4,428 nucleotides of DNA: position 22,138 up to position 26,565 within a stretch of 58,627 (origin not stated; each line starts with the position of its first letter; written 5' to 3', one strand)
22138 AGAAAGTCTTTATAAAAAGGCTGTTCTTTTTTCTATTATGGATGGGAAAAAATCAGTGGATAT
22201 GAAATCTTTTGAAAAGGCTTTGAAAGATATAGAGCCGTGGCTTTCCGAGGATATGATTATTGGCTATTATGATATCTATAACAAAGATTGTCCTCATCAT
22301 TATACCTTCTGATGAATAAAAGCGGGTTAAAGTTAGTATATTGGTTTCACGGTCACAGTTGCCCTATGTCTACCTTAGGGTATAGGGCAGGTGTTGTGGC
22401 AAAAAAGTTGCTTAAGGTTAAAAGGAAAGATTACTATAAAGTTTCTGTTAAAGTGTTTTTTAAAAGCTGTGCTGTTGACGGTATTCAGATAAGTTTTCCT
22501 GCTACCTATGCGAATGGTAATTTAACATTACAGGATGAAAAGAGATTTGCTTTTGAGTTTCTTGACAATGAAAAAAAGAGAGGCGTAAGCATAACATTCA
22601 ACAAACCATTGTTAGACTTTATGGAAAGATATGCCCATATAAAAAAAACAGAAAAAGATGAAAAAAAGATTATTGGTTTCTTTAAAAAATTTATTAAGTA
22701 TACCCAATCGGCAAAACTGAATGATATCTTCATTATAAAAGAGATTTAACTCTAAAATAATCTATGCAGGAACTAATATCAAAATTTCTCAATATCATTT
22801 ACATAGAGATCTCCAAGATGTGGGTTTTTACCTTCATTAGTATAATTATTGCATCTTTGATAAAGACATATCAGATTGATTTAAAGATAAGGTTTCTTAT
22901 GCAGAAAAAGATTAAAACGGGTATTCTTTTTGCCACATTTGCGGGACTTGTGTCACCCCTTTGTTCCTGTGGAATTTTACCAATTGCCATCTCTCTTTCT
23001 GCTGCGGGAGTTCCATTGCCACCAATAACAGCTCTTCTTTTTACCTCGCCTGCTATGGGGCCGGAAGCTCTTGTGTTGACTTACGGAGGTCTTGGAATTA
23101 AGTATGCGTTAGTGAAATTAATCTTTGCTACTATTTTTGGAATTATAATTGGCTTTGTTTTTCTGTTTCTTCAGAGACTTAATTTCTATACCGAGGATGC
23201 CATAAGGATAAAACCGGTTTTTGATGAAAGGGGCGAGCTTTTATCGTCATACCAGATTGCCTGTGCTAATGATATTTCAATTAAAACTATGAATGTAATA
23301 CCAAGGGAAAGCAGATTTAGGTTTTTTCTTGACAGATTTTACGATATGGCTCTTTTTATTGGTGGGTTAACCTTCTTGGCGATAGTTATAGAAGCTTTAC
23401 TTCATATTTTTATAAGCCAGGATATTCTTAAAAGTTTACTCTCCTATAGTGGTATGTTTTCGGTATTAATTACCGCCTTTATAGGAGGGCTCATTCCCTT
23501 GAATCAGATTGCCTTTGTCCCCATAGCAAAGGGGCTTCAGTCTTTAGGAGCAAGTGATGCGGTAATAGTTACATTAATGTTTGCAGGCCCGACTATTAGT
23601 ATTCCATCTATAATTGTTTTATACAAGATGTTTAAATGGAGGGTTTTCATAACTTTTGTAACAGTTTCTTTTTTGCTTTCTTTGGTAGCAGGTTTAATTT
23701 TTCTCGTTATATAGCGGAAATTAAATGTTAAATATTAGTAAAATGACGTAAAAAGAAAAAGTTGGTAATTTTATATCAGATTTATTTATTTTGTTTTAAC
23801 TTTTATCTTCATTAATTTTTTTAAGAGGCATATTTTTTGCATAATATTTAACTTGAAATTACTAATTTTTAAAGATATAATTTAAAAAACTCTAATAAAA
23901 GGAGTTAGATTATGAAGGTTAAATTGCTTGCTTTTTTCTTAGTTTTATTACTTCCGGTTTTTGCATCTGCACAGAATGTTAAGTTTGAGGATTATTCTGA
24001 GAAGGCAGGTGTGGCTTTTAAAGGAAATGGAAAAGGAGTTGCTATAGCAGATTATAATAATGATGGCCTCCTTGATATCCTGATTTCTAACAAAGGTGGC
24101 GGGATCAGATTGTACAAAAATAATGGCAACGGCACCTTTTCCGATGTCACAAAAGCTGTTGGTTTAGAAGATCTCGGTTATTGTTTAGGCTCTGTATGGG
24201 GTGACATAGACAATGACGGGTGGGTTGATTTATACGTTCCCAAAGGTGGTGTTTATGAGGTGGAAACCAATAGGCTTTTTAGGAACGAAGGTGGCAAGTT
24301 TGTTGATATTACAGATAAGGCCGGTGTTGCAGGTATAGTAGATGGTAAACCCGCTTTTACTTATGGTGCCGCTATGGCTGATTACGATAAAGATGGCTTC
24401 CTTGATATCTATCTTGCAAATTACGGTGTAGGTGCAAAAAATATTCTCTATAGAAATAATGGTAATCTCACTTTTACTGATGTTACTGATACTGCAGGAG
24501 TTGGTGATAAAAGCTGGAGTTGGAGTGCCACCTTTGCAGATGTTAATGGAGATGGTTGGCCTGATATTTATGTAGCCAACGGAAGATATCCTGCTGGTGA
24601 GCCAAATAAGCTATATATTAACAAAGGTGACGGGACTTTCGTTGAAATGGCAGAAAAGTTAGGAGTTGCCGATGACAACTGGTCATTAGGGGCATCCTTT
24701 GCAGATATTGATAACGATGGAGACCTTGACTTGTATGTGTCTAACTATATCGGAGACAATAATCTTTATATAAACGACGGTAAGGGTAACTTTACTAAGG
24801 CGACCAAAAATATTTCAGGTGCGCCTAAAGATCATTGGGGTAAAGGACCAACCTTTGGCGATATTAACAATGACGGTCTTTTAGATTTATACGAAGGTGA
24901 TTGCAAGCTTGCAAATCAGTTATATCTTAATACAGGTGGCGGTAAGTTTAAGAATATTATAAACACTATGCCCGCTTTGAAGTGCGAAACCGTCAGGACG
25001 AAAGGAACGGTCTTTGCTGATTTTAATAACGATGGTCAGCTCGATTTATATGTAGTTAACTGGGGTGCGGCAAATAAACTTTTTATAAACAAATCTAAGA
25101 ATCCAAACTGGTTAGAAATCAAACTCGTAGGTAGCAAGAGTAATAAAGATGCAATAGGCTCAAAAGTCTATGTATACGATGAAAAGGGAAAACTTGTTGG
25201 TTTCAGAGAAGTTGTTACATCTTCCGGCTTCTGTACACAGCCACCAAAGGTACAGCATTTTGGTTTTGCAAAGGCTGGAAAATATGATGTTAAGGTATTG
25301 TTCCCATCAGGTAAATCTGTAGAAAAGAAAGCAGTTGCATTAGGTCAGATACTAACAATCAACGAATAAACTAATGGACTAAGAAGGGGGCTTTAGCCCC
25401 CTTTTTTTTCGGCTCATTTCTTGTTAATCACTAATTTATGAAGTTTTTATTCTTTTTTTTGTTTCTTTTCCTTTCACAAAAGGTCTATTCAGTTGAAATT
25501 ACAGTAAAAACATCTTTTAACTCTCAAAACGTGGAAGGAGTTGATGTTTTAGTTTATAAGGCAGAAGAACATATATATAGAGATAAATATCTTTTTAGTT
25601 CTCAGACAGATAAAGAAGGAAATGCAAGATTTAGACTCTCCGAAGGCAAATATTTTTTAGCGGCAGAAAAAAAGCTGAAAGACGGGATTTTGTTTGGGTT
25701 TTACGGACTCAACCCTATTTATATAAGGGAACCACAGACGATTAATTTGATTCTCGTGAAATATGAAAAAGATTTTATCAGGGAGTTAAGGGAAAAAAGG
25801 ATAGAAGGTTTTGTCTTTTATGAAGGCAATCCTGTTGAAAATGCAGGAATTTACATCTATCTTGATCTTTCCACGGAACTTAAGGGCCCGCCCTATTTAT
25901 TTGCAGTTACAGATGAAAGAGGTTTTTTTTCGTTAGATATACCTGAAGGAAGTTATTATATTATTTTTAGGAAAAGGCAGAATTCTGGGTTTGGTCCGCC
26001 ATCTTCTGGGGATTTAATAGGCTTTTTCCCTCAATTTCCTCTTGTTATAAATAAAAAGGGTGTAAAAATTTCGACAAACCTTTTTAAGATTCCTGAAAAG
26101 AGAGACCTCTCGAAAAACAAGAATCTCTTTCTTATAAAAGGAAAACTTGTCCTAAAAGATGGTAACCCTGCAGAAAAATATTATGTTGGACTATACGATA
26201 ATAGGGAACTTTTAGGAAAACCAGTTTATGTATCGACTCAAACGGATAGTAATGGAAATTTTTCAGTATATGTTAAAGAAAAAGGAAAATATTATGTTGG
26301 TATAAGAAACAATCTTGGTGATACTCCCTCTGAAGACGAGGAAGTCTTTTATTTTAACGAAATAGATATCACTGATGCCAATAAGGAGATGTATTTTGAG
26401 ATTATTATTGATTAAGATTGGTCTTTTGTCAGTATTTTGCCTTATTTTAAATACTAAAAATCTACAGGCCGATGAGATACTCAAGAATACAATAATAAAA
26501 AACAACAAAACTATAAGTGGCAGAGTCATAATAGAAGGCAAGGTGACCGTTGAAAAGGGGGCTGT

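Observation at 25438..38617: Eleven-gene translationally coupled operon of exported beta-sandwich and beta-helix paralogues, a membrane SpeE-like enzyme and a Tat/polyferredoxin module: candidate undescribed envelope system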

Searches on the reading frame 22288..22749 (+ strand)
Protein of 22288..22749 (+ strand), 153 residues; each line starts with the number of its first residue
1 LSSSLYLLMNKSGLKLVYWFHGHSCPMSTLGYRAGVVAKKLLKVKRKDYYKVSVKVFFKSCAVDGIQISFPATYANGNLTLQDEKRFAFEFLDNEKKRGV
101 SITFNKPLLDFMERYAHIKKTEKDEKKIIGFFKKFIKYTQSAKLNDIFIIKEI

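Call 24: search_protein_families(library=ncbifam, proteins=[window:22288-22749:+], max_evalue=0.001)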
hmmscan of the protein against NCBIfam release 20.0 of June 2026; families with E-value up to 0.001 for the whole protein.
window:22288-22749:+ (153 aa): 0 families

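Call 25: search_protein_families(library=pfam, proteins=[window:22288-22749:+], max_evalue=0.001)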
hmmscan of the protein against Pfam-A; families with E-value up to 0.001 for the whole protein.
window:22288-22749:+ (153 aa): 1 family
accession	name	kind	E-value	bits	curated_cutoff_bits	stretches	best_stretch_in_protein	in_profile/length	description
PF02663.19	FmdE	-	8.3e-24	84.6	22.9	1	20-148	1-132/133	FmdE, Molybdenum formylmethanofuran dehydrogenase operon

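Call 52: search_solved_structures(query=window:22288-22749:+, max_evalue=0.1)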
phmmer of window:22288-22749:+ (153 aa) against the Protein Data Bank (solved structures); distinct sequences matched with E-value up to 0.1: 3.
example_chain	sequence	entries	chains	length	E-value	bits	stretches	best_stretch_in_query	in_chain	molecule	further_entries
2glz_A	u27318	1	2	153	2.7e-12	50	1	10-125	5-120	similar to Formylmethanofuran dehydrogenase subunit E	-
2gvi_A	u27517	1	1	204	4.4e-06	29.9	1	17-89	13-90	conserved hypothetical protein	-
3d00_A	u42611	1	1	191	0.068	16.3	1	18-106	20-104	Tungsten formylmethanofuran dehydrogenase subunit E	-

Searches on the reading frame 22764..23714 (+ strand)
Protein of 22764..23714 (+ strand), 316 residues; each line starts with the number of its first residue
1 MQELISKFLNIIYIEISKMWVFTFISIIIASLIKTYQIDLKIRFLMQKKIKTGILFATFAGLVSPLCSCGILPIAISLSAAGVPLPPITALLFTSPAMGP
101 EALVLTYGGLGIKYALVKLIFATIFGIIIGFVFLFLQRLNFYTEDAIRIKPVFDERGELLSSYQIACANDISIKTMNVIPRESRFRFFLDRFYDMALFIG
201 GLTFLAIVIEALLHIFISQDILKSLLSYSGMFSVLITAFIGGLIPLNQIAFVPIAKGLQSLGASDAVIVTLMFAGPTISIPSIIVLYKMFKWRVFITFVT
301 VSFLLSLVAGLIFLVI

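Call 5: search_protein_families(library=pfam, proteins=[window:22764-23714:+], max_evalue=0.01)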
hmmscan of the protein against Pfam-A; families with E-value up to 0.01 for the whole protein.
window:22764-23714:+ (316 aa): 1 family
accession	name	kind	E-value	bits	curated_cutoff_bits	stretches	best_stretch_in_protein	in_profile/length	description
PF03773.19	ArsP_1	-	1.2e-37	130.1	32.3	1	8-313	5-292/294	Predicted permease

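Call 24: search_protein_families(library=ncbifam, proteins=[window:22764-23714:+], max_evalue=0.001)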
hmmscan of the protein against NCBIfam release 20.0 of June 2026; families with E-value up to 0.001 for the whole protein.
window:22764-23714:+ (316 aa): 2 families
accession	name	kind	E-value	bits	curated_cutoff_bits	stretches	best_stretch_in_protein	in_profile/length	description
NF040736.1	efflux_SaoE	equivalog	4.1e-26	92.1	325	1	12-312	13-293/352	efflux transporter SaoE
NF033936.1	CuZnOut_SO0444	equivalog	4.3e-26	91.9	300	2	21-137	10-126/351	SO_0444 family Cu/Zn efflux transporter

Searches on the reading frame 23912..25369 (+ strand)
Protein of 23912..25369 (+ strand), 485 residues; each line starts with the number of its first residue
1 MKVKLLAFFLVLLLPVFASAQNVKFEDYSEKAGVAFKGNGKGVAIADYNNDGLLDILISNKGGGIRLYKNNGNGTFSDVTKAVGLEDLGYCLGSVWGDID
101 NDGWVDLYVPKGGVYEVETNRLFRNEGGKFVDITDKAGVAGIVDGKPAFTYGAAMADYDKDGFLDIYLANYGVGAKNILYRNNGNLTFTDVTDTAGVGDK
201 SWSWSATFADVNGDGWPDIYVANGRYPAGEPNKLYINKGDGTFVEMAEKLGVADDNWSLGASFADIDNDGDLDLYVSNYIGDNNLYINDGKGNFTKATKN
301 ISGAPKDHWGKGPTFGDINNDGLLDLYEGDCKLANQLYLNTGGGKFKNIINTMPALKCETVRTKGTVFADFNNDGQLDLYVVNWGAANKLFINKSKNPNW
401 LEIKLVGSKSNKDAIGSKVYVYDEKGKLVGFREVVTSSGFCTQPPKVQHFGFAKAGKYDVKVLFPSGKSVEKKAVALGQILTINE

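Call 5: search_protein_families(library=pfam, proteins=[window:23912-25369:+], max_evalue=0.01)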
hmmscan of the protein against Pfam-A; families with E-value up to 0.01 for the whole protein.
window:23912-25369:+ (485 aa): 3 families
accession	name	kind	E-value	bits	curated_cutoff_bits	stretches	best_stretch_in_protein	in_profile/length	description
PF13517.12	FG-GAP_3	-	9.1e-61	202.8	26.9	7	47-109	1-61/61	FG-GAP-like repeat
PF01839.29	FG-GAP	-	4.2e-23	81.2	22.1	3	204-227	3-26/37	FG-GAP repeat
PF07593.17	UnbV_ASPIC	-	4.1e-09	36.6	23.4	1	414-482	1-68/68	ASPIC and UnbV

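Call 24: search_protein_families(library=ncbifam, proteins=[window:23912-25369:+], max_evalue=0.001)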
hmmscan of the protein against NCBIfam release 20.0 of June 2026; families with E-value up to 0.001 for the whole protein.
window:23912-25369:+ (485 aa): 1 family
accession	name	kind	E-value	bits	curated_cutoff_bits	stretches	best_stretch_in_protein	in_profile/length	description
NF047539.1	XAC2610_fam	domain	1e-11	45.1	35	0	207-246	2-43/89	XAC2610-related protein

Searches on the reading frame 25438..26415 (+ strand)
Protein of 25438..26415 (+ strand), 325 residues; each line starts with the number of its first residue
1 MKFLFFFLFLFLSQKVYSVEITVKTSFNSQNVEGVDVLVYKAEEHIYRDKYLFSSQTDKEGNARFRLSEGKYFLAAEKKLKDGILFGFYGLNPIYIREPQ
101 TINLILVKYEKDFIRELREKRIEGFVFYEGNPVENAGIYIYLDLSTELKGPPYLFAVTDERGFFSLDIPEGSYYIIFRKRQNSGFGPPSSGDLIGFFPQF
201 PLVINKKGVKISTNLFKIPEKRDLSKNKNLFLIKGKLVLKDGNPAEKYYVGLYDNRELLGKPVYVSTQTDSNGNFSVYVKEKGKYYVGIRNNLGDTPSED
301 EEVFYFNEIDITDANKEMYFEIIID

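Call 4: search_protein_families(library=pfam, proteins=[window:25438-26415:+], max_evalue=0.01)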
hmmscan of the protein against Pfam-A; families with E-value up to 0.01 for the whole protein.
window:25438-26415:+ (325 aa): 8 families
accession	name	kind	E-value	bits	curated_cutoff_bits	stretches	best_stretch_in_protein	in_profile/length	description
PF10670.15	DUF4198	-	1.1e-11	45.7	34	1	121-175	148-202/209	Domain of unknown function (DUF4198)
PF13620.12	CarboxypepD_reg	-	4.2e-11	43.5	32.3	0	122-179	2-56/82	Carboxypeptidase regulatory-like domain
PF01060.29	TTR-52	-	4.7e-07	30.8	24.9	1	241-282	7-48/79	Transthyretin-like family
PF20598.4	DUF6795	-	2.2e-05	25.1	27.4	0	122-167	1-44/103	Domain of unknown function (DUF6795)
PF13715.12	CarbopepD_reg_2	-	4.4e-05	23.9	32.2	0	266-287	27-48/88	CarboxypepD_reg-like domain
PF23193.1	NOMO_3rd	-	7.5e-05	23.2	27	0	31-79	38-87/120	NOMO third transthyretin-like domain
PF17210.9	SdrD_B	-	0.00016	22.2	29.7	0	265-299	40-74/112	SdrD B-like domain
PF17802.7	SpaA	-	0.00041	20.9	23.1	0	24-83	7-64/91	Prealbumin-like fold domain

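Call 7: search_protein_families(library=ncbifam, proteins=[window:25438-26415:+], max_evalue=0.01)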
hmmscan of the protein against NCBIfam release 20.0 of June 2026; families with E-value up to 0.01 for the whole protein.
window:25438-26415:+ (325 aa): 1 family
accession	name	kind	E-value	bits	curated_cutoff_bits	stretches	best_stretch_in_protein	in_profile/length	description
NF058648.1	ECF_sub_HI1622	equivalog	6.2e-07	29.6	100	0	233-287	27-78/180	NikL family nickel/cobalt ECF transporter subunit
